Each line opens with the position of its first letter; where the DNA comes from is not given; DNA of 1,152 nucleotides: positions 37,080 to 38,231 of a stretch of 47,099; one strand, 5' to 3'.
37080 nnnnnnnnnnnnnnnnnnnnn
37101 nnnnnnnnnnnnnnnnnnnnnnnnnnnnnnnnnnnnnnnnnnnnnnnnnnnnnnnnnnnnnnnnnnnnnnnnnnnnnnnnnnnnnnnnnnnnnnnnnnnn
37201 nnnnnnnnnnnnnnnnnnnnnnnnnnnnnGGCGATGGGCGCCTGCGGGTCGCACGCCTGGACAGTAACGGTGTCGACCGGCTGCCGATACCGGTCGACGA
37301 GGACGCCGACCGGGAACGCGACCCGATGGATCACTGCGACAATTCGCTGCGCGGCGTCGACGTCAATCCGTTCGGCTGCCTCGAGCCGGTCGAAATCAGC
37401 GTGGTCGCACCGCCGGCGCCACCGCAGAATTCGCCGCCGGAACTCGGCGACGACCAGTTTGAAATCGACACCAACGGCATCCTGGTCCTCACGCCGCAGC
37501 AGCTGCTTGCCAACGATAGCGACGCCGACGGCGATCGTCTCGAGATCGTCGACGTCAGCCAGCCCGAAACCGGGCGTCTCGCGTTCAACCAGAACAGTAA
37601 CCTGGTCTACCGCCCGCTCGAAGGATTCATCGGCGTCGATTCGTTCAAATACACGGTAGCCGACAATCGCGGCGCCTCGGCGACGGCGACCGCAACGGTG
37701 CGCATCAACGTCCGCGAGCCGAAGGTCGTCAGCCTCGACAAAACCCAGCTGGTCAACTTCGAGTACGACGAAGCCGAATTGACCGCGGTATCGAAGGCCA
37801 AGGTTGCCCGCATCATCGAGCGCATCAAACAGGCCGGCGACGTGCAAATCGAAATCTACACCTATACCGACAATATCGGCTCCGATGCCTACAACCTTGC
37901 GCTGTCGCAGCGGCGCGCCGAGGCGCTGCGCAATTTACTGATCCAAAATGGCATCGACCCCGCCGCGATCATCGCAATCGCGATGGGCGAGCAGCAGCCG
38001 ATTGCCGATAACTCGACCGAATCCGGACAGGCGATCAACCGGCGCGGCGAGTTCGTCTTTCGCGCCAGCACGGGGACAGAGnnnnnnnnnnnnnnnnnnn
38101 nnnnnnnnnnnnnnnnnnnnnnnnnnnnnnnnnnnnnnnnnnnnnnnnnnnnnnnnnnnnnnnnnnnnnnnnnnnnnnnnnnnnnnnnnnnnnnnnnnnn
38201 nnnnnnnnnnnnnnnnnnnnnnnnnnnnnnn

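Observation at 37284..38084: TolC/LapE channel carries a ~265-aa C-terminal extension: TSP3-like Ca-binding motif + cadherin-like domain + OmpA peptidoglycan-binding domain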

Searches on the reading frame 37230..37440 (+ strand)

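Call 30: search_protein_families(library=pfam, proteins=[window:37230-37440:+], max_evalue=10)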
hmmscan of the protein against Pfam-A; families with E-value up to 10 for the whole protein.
window:37230-37440:+ (70 aa): 0 families

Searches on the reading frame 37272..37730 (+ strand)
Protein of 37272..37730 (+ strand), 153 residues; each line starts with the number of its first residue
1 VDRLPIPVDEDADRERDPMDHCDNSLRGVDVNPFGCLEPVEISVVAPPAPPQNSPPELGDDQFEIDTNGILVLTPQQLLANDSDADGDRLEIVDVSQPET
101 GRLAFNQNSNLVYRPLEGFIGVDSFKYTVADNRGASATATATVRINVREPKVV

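Call 30: search_protein_families(library=pfam, proteins=[window:37272-37730:+], max_evalue=10)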
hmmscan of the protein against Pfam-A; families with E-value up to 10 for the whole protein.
window:37272-37730:+ (153 aa): 5 families
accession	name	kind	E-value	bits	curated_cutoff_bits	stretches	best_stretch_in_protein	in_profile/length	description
PF17963.7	Big_9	-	4.8e-21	75.9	23.6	1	53-143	1-88/89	Bacterial Ig domain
PF17892.7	Cadherin_5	-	1.1e-18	67.3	26.5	1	53-146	2-98/98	Cadherin-like domain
PF17803.7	Cadherin_4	-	1.6e-13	51.3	25.1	1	51-113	9-71/71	Bacterial cadherin-like domain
PF16184.11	Cadherin_3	-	0.0018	18.7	25.5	1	63-110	9-56/106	Cadherin-like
PF19076.6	CshA_repeat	-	0.039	15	27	1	86-143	45-101/103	Surface adhesin CshA repetitive domain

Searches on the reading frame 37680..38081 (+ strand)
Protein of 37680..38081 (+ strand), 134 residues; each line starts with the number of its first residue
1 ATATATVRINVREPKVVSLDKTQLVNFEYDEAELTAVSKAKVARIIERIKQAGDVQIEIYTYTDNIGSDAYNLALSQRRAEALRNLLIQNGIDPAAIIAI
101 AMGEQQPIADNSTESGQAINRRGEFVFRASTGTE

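Call 60: search_solved_structures(query=window:37680-38081:+, max_evalue=1e-8, show_alignments=4)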
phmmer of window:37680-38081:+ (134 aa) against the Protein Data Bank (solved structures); distinct sequences matched with E-value up to 1e-8: 36.
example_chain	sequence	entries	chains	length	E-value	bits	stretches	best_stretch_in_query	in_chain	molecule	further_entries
5u1h_A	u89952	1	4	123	5.1e-19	72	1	21-126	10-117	Outer membrane porin F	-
6jfw_A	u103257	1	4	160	3.4e-15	59.7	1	24-132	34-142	PA0833-PD protein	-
2lbt_A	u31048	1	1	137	6e-14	55.6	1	27-127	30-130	Uncharacterized protein Rv0899/MT0922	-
2lca_A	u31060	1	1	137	8.1e-14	55.2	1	27-127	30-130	Uncharacterized protein Rv0899/MT0922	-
2kgw_A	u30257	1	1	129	9.3e-14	55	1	27-126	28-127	Outer membrane protein A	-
2l26_A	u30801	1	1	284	2.6e-13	53.6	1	27-127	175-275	Uncharacterized protein Rv0899/MT0922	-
9v99_A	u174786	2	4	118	4.4e-13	52.9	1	12-126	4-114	Outer membrane beta-barrel domain-containing protein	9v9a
5wtp_A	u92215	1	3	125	1.7e-12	51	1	25-125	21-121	OmpA family protein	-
4g4v_A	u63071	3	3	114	2e-12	50.8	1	23-125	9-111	Peptidoglycan-associated lipoprotein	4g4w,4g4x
9v9b_A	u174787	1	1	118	2.3e-12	50.6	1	12-126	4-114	Outer membrane beta-barrel domain-containing protein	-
2k1s_A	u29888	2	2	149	5.6e-12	49.3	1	19-126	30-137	Inner membrane lipoprotein yiaD | Probable lipoprotein YiaD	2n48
5wtl_A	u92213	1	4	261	1.2e-11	48.2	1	25-125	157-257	OmpA family protein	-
4b5c_A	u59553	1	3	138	3.7e-11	46.7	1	24-128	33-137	PUTATIVE OMPA FAMILY LIPOPROTEIN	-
2mqe_A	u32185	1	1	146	4.2e-11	46.5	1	25-115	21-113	OmpA domain protein transmembrane region-containing protein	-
1r1m_A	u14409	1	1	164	1.2e-10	45.1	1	16-108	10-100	Outer membrane protein class 4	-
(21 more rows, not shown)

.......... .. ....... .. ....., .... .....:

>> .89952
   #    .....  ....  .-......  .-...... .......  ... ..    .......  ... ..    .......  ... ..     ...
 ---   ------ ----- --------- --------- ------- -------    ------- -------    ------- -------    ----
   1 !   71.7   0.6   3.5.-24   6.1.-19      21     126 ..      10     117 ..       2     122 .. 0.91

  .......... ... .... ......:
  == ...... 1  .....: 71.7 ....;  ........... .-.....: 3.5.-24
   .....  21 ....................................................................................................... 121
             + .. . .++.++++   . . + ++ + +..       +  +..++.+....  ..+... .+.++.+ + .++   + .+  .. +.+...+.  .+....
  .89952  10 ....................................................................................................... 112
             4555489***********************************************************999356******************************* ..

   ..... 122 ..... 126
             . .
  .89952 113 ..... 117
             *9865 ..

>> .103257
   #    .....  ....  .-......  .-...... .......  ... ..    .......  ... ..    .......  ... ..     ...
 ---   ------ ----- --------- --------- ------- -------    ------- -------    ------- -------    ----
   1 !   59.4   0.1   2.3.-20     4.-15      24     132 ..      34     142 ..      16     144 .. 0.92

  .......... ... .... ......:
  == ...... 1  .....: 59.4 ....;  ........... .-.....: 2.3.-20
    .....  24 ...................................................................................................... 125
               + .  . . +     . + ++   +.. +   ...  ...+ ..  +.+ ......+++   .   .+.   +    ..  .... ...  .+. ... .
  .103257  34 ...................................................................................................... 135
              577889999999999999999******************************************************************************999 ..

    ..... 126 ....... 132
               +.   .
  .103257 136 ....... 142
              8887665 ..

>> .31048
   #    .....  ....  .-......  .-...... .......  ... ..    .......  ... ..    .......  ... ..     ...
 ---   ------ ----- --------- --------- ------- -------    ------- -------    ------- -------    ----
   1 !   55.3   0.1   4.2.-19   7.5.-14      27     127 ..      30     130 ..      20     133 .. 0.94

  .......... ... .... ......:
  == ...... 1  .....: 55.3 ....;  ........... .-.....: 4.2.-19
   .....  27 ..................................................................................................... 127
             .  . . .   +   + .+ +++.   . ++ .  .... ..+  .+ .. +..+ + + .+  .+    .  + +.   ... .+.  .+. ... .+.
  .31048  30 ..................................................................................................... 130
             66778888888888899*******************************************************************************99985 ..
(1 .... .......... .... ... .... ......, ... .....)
